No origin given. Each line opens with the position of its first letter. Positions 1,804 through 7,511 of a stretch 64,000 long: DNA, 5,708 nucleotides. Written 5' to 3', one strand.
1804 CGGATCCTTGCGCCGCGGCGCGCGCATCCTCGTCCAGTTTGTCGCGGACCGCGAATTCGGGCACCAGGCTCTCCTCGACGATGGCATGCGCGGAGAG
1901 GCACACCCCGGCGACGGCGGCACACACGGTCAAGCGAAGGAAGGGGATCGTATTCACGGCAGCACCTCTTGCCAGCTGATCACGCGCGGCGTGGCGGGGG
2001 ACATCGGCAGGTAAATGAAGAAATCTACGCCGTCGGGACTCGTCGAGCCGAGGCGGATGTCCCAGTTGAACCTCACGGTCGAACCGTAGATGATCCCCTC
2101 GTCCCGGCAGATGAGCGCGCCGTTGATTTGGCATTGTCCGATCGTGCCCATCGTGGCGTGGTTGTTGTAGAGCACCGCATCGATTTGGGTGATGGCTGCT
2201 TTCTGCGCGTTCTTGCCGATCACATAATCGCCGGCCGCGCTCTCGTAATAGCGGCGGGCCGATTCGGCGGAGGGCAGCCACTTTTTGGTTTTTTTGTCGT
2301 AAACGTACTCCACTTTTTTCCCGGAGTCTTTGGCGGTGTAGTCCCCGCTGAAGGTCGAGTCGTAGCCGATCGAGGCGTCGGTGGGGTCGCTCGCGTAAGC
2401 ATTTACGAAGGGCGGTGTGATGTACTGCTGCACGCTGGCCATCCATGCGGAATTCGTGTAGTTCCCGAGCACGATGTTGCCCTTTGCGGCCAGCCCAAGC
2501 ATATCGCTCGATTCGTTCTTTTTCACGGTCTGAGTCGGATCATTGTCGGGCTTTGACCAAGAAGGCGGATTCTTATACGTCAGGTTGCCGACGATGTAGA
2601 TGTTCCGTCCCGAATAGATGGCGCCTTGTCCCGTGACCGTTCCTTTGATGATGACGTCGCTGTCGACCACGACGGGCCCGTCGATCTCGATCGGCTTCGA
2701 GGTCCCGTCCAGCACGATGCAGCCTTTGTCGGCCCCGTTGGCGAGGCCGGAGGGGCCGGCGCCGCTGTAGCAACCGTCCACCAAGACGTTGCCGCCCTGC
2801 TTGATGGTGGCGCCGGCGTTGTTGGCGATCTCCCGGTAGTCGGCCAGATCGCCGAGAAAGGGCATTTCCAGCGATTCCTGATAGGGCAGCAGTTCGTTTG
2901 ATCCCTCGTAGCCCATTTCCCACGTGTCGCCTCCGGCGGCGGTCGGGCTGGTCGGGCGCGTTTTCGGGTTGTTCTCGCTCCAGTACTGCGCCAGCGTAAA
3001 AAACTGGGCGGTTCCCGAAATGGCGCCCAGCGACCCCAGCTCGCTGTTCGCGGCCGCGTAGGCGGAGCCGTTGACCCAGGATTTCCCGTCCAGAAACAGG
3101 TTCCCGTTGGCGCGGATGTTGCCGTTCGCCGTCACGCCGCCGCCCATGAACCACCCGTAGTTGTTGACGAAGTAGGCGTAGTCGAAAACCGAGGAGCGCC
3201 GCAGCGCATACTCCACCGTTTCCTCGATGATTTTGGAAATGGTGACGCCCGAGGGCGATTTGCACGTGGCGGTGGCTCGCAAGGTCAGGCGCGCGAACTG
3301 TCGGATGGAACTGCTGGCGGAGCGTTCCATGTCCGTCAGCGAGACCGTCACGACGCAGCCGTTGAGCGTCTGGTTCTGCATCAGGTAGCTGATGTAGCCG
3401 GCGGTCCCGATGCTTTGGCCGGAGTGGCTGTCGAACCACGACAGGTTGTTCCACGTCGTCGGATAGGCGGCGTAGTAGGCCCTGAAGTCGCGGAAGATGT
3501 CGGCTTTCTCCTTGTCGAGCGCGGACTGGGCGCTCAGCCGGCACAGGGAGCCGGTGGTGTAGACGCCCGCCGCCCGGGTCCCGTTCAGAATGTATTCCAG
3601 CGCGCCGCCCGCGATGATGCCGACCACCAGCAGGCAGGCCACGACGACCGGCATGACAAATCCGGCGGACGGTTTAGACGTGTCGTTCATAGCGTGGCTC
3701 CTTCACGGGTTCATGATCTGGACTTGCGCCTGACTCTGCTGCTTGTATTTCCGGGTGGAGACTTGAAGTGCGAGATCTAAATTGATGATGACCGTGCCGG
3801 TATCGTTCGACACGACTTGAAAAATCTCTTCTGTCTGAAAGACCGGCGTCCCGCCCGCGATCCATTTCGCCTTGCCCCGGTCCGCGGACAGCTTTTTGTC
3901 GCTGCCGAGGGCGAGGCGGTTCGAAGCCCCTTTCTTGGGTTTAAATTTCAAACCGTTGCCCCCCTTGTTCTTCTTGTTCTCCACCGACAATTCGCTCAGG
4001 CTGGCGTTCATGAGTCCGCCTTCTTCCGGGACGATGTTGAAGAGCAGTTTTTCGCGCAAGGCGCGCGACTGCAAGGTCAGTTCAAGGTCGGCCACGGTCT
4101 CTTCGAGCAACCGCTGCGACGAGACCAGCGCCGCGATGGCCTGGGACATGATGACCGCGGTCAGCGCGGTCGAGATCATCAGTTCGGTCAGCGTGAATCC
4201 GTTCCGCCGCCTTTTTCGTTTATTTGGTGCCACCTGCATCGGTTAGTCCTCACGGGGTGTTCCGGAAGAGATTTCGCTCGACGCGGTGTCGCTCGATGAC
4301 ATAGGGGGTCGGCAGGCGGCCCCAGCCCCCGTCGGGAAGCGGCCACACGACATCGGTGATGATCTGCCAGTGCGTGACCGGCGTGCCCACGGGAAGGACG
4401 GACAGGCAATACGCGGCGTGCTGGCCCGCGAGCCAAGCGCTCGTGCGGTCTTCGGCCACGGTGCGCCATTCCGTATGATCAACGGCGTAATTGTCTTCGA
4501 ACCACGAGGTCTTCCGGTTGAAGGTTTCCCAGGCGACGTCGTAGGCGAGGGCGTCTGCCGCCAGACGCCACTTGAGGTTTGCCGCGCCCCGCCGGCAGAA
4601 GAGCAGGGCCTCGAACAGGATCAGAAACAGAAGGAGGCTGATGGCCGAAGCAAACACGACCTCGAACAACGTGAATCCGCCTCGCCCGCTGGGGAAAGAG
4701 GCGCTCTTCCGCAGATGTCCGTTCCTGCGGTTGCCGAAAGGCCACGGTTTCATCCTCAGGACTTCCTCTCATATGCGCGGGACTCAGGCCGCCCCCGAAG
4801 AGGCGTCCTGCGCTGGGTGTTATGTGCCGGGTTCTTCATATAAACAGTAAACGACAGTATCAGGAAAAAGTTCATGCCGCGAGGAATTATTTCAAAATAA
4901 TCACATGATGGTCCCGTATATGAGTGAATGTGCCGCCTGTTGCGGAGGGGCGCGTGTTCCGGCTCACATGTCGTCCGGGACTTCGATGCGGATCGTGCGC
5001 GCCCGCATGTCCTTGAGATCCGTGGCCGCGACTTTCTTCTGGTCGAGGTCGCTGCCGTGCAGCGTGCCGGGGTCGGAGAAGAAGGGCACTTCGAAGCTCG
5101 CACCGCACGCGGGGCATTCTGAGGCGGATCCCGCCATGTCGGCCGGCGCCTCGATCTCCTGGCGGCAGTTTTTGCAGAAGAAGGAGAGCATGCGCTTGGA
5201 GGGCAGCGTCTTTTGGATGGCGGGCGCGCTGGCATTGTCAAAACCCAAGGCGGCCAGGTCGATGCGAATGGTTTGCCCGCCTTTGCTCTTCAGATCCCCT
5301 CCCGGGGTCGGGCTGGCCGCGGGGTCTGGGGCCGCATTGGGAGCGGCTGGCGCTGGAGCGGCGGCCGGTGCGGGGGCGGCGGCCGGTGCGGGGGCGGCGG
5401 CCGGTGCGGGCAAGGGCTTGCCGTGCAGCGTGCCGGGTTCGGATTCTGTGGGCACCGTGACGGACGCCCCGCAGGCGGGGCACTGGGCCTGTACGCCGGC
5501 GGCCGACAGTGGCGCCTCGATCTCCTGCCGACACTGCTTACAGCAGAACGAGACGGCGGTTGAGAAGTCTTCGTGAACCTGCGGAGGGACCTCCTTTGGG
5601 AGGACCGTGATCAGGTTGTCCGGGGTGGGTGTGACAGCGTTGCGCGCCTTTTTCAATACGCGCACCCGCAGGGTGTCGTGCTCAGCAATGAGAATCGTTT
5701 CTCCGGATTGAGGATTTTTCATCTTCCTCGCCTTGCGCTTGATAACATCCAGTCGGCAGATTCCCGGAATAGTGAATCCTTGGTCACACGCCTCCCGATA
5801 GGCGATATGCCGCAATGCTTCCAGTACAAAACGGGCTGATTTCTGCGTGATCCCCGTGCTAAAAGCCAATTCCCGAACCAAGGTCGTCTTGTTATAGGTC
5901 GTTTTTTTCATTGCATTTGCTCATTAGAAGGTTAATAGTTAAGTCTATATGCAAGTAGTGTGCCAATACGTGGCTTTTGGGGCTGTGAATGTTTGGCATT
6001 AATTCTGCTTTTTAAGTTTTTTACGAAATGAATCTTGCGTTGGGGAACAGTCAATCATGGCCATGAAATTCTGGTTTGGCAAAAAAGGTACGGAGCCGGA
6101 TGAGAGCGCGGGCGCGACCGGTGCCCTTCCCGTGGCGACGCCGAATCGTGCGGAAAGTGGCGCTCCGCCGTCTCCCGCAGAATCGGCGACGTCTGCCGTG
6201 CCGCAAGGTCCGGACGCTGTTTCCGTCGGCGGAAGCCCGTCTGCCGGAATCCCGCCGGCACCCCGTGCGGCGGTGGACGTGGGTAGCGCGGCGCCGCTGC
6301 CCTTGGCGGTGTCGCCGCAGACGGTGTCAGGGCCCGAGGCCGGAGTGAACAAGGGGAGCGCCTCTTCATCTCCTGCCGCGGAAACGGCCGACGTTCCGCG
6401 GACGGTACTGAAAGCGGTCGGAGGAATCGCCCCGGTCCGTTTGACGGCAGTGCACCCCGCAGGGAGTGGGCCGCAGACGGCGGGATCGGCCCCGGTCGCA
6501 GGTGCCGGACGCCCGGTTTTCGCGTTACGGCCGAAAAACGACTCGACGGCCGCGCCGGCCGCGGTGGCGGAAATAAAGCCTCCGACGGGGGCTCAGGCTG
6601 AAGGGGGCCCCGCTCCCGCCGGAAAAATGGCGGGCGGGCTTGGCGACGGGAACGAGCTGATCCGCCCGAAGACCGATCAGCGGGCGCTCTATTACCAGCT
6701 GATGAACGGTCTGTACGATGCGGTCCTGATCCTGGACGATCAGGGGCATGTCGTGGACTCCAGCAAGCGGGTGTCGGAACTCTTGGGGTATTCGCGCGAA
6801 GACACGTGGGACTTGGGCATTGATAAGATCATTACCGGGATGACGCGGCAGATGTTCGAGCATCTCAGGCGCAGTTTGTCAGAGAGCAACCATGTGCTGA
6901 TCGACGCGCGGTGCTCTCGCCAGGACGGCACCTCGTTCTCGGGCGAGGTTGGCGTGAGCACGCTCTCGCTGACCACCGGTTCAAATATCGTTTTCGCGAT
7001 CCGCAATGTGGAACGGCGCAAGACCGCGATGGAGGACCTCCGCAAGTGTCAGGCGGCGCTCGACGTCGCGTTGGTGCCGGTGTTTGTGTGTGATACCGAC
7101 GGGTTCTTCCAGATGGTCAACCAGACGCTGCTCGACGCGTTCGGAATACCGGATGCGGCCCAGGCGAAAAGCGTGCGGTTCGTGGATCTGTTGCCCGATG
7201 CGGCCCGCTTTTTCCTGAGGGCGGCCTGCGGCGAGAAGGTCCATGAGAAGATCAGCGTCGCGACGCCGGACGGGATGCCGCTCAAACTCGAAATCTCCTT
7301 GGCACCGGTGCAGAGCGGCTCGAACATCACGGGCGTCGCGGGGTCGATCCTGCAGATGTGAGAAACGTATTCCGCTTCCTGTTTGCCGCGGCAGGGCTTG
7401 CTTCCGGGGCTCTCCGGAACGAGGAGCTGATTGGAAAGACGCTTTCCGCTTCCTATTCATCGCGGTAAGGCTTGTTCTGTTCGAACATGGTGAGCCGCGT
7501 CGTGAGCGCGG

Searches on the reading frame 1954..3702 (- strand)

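Call 22: search_protein_families(library=pfam, proteins=[window:1954-3702:-], max_evalue=0.001)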
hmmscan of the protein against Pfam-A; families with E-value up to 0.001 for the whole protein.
window:1954-3702:- (582 aa): 0 families

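Call 69: search_protein_families(library=pfam, proteins=[window:1954-3702:-], max_evalue=1)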
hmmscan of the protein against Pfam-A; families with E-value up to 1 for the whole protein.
window:1954-3702:- (582 aa): 2 families
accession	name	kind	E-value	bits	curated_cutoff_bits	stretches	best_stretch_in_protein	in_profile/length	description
PF04519.19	Bactofilin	-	0.031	14.9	27.9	0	186-231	3-46/98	Polymer-forming cytoskeletal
PF03775.22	MinC_C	-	0.052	14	33.2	1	344-374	12-42/102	Septum formation inhibitor MinC, C-terminal domain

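Call 75: search_protein_families(library=ncbifam, proteins=[window:1954-3702:-], max_evalue=0.01)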
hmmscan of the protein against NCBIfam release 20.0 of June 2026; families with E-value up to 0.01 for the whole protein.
window:1954-3702:- (582 aa): 0 families

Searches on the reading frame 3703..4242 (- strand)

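Call 22: search_protein_families(library=pfam, proteins=[window:3703-4242:-], max_evalue=0.001)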
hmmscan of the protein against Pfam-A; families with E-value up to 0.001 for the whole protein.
window:3703-4242:- (179 aa): 1 family
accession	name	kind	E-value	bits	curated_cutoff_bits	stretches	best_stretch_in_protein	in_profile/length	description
PF07963.17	N_methyl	-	2.5e-06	27.2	21.2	1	10-32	1-23/27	Prokaryotic N-terminal methylation motif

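Call 75: search_protein_families(library=ncbifam, proteins=[window:3703-4242:-], max_evalue=0.01)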
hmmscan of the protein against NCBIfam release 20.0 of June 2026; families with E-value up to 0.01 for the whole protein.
window:3703-4242:- (179 aa): 2 families
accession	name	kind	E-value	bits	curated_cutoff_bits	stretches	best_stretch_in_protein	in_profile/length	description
TIGR02532.1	IV_pilin_GFxxxE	domain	0.00027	20.6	16.3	1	13-33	1-21/24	prepilin-type N-terminal cleavage/methylation domain-containing protein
NF041013.1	T4P_ComGE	equivalog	0.00061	19.8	49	1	14-54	4-44/83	competence type IV pilus minor pilin ComGE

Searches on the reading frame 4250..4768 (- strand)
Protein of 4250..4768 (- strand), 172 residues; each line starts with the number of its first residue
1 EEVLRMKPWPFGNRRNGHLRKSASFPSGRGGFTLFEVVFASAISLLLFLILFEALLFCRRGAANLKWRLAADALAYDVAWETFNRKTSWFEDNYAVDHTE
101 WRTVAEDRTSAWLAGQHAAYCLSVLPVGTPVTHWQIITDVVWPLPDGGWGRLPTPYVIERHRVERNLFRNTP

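Call 22: search_protein_families(library=pfam, proteins=[window:4250-4768:-], max_evalue=0.001)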
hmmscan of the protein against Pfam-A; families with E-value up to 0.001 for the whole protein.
window:4250-4768:- (172 aa): 0 families

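Call 69: search_protein_families(library=pfam, proteins=[window:4250-4768:-], max_evalue=1)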
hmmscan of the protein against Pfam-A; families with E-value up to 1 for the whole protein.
window:4250-4768:- (172 aa): 1 family
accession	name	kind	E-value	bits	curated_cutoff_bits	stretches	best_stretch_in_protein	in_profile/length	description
PF07963.17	N_methyl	-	0.002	18.1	21.2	1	29-52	4-27/27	Prokaryotic N-terminal methylation motif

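Call 75: search_protein_families(library=ncbifam, proteins=[window:4250-4768:-], max_evalue=0.01)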
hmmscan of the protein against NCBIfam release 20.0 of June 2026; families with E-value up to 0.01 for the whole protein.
window:4250-4768:- (172 aa): 0 families

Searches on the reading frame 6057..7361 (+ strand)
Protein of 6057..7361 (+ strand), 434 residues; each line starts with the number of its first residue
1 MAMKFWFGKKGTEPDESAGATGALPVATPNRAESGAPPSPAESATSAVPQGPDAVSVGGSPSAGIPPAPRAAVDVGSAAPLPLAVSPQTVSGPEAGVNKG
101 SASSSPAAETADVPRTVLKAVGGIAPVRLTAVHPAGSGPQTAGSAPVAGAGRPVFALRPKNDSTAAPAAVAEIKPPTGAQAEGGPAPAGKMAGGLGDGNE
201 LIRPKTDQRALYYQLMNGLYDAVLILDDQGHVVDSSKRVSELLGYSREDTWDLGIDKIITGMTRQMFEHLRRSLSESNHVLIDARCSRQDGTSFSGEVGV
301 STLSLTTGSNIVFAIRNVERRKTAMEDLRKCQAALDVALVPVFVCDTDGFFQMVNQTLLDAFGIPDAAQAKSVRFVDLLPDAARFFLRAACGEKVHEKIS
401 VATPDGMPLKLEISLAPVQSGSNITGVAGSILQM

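Call 22: search_protein_families(library=pfam, proteins=[window:6057-7361:+], max_evalue=0.001)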
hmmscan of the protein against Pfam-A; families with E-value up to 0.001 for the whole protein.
window:6057-7361:+ (434 aa): 4 families
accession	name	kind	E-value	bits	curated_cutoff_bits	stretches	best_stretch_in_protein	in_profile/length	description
PF13426.13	PAS_9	-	1.3e-09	38.7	27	1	221-317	2-100/103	PAS domain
PF13188.13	PAS_8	-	2.8e-09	37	21.8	0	332-380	4-51/65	PAS domain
PF00989.32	PAS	-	6.3e-09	36.3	22.6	0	333-429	5-108/113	PAS fold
PF08448.16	PAS_4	-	4.9e-07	30.4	23.1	1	340-422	6-94/110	PAS fold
